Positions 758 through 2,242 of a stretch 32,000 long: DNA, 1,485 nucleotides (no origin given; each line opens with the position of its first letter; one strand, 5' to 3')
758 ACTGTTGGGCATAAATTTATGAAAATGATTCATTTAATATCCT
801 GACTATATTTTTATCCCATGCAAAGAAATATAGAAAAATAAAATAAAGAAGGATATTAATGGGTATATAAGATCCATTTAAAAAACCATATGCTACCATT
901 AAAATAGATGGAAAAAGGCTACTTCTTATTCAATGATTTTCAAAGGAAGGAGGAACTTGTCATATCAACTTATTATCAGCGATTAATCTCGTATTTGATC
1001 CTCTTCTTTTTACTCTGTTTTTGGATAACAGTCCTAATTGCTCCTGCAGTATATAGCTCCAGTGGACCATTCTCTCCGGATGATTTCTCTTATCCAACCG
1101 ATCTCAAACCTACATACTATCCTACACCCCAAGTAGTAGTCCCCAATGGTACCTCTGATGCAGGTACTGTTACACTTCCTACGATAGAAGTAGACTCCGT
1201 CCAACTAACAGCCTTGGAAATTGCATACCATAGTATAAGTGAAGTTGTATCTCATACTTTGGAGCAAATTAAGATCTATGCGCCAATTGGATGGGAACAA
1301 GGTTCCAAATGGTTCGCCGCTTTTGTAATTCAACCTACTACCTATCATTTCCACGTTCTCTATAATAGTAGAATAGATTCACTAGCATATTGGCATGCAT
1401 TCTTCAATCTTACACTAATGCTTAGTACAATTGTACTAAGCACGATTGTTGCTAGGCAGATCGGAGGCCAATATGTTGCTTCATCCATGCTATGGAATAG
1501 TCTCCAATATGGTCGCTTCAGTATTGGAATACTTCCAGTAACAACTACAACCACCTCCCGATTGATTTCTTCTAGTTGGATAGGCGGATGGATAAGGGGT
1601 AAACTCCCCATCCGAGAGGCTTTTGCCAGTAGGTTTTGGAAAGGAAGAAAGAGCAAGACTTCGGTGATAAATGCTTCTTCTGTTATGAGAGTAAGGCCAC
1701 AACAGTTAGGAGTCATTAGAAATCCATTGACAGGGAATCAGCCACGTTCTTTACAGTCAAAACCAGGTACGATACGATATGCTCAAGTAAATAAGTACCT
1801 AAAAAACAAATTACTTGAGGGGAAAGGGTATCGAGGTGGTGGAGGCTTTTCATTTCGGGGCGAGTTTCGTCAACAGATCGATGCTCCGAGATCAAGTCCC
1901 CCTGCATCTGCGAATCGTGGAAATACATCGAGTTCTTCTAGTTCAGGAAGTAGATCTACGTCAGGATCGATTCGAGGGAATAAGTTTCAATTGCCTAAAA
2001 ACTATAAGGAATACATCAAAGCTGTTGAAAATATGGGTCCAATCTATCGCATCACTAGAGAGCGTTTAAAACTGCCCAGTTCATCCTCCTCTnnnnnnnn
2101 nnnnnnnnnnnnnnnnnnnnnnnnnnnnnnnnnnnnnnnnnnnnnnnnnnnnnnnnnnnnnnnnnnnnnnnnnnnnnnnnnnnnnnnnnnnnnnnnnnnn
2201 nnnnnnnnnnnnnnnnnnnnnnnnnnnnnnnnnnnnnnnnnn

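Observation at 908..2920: Orphan nuclease-toxin/immunity pair whose toxin has a membrane-anchored N-terminal region of no recognisable delivery type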

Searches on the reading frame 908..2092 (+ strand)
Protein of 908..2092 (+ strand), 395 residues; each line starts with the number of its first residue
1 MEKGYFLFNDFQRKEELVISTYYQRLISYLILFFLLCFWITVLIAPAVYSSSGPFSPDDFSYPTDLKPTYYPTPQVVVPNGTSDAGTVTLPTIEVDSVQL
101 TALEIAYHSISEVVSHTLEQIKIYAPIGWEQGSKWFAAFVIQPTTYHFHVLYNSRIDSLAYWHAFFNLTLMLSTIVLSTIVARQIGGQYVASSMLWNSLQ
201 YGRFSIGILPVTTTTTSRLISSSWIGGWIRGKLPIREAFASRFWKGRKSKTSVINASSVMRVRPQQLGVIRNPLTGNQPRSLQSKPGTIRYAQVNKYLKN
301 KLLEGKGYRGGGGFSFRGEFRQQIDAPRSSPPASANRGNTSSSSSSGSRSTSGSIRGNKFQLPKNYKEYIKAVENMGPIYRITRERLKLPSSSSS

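Call 16: search_protein_representatives(protein=window:908-2092:+)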
Query: 395 residues. Proteins with E-value up to 0.001 (for the whole library): 2; up to 1e-10: 2; up to 1e-30: 1. The best 2 are listed.
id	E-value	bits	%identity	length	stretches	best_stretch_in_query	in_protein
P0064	3.1e-41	158.2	44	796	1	11-192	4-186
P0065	4.7e-29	118.1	37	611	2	45-188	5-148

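Call 19: search_protein_families(library=pfam, proteins=[P0064, P0065], max_evalue=1)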
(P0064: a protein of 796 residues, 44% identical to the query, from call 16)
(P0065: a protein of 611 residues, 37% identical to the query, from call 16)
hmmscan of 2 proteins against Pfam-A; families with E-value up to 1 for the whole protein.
P0064 (796 aa): 0 families

P0065 (611 aa): 5 families
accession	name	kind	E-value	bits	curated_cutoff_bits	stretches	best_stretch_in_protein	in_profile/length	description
PF01764.32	Lipase_3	-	0.0024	18.2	22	1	487-515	54-82/140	Lipase (class 3)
PF21303.2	TetR_C_39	-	0.025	15.6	27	1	304-354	9-59/92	Tetracyclin repressor-like, C-terminal domain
PF11187.14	Mbeg1-like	-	0.044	13.7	21.1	1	451-519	41-107/224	Mbeg1-like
PF05728.18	UPF0227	-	0.2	12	21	1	476-528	39-91/187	Uncharacterised protein family (UPF0227)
PF12146.15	Hydrolase_4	-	0.2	11.4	27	1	482-528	62-111/239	Serine aminopeptidase, S33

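Call 21: find_homologous_proteins(query=A1, max_evalue=0.01)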
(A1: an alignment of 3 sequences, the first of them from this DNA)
Query A1 (3 sequences) (323 aa, profile of the alignment): 2 proteins with E <= 0.01 among 8000 candidates.
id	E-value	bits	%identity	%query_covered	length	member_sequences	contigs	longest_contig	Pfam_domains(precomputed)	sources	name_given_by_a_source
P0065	2.3e-165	568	41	42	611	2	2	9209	PF26363.2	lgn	-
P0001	7.2e-137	474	98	100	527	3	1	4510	-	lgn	-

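Call 22: find_encoding_contigs(protein=P0065, flank=10000)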
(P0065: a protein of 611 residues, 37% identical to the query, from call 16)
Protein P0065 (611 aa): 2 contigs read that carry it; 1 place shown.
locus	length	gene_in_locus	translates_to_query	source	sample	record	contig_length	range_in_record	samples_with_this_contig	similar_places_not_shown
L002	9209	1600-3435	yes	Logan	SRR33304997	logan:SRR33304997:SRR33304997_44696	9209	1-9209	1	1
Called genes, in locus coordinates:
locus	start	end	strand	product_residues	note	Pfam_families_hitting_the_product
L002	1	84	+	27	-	?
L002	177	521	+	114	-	-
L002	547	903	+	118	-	-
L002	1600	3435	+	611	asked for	PF26363:Phospholipase-like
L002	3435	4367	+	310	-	PF12796:Ank_2 (faint), PF00023:Ank (faint), PF13637:Ank_4 (faint), PF13606:Ank_3 (faint)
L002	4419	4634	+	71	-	-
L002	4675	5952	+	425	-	PF00990:GGDEF, PF00072:Response_reg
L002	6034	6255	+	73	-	-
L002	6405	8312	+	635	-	PF02824:TGS, PF07973:tRNA_SAD, PF00587:tRNA-synt_2b, PF03129:HGTP_anticodon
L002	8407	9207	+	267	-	?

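Call 23: find_encoding_contigs(protein=P0064, flank=10000)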
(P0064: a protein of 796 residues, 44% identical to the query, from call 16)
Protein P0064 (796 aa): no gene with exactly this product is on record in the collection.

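Call 26: find_related_loci(query=A1, collection=genome_contigs, flank=10000)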
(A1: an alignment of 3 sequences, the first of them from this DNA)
Query A1 (323 aa) in genome_contigs; peptide patterns used: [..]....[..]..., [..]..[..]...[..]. (x = any residue, [..] = any of these).
33 stretches matched a pattern, but none encodes a relative of the query by tblastn (E <= 1e-3).

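Call 27: find_related_loci(query=A1, collection=metagenome_contigs, flank=10000)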
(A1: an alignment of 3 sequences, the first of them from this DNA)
Query A1 (323 aa) in metagenome_contigs; peptide patterns used: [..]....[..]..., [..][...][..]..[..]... (x = any residue, [..] = any of these).
67 stretches matched a pattern, but none encodes a relative of the query by tblastn (E <= 1e-3).

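Call 49: list_cluster_members(proteins=[L002:6405-8312:+, L002:4675-5952:+, L002:3435-4367:+, P0065, L002:514-903:+])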
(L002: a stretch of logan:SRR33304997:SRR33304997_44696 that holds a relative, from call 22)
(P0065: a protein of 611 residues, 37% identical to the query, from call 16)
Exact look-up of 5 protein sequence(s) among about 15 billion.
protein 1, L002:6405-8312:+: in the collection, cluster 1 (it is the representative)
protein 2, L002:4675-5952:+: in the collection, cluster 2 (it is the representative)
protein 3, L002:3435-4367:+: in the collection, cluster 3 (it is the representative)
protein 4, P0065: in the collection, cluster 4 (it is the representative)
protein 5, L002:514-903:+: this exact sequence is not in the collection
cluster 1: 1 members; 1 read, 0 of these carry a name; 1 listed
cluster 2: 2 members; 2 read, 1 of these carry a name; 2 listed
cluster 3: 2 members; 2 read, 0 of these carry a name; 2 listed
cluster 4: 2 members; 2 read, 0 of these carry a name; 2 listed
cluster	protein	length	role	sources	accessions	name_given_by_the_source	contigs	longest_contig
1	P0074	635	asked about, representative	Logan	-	-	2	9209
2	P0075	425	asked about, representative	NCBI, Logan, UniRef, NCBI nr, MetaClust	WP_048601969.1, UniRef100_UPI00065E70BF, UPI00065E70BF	GGDEF domain-containing response regulator [Rubeoparvulum massiliense] | GGDEF domain-containing response regulator n=1 Tax=Rubeoparvulum massiliense ... | response regulator [Rubeoparvulum massiliense]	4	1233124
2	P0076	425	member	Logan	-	-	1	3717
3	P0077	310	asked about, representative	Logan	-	-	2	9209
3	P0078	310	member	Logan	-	-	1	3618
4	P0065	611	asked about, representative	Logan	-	-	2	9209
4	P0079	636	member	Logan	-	-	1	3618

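Call 50: list_cluster_members(proteins=[P0064])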
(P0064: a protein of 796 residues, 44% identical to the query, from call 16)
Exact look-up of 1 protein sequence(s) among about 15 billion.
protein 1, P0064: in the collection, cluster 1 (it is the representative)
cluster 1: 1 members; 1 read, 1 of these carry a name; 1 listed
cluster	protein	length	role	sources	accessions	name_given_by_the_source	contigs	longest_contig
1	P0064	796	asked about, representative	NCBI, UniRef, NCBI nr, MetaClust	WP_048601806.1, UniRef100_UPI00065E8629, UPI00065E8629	hypothetical protein [Rubeoparvulum massiliense] | hypothetical protein n=1 Tax=Rubeoparvulum massiliense TaxID=1631346 RepID=UPI00065E8629 | status=active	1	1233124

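Call 53: search_protein_families(library=pfam, proteins=[L002:177-521:+, L002:514-903:+, L002:3435-4367:+], max_evalue=1)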
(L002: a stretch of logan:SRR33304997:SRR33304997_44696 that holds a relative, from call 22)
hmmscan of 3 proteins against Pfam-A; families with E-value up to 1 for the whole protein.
L002:177-521:+ (114 aa): 1 family
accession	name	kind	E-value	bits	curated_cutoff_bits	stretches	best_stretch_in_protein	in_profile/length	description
PF21993.1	TetR_C_13_2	-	0.074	13.8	27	1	57-87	45-75/103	Transcriptional regulator LmrA/YxaF-like, C-terminal domain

L002:514-903:+ (129 aa): 0 families

L002:3435-4367:+ (310 aa): 5 families
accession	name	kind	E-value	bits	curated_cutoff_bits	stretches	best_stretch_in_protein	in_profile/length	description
PF12796.13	Ank_2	-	3.8e-15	56.6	27.3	3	49-150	1-88/90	Ankyrin repeats (3 copies)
PF00023.36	Ank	-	9e-11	41.9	21.1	2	115-150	3-30/33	Ankyrin repeat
PF13637.12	Ank_4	-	1.6e-09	38.2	22.7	2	176-221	11-50/50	Ankyrin repeats (many copies)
PF13606.12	Ank_3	-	1.3e-08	34.8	22.3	1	79-108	1-30/30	Ankyrin repeat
PF13857.12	Ank_5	-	0.049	14.5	27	0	181-202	1-23/56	Ankyrin repeats (many copies)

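Call 54: predict_structure(alignment_id=A1)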
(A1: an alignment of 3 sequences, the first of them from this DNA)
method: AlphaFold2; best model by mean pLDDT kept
length: 323 residues; sequences in the alignment: 3
mean_pLDDT: 36.5   pTM: 0.25
mean pLDDT of the five models: 36.5, 35.4, 34.0, 32.6, 31.8
residues with pLDDT >= 90: 0; 70-90: 0; 50-70: 71; < 50: 252
segments of 3 or more residues with pLDDT < 50: 38-135, 177-323
pLDDT, mean of each block of 10 residues (from residue 1): 54 49 56 52 34 32 31 34 34 33 42 43 38 47 57 60 61 51 34 36 25 24 23 25 25 23 22 25 24 25 27 22 23
secondary structure, 60 per line:
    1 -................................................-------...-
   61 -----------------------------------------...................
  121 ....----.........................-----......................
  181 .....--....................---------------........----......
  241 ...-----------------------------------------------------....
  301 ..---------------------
elements in order: H2-49 H102-124 H129-153 H159-185 H188-207 H223-230 H235-243 H297-302
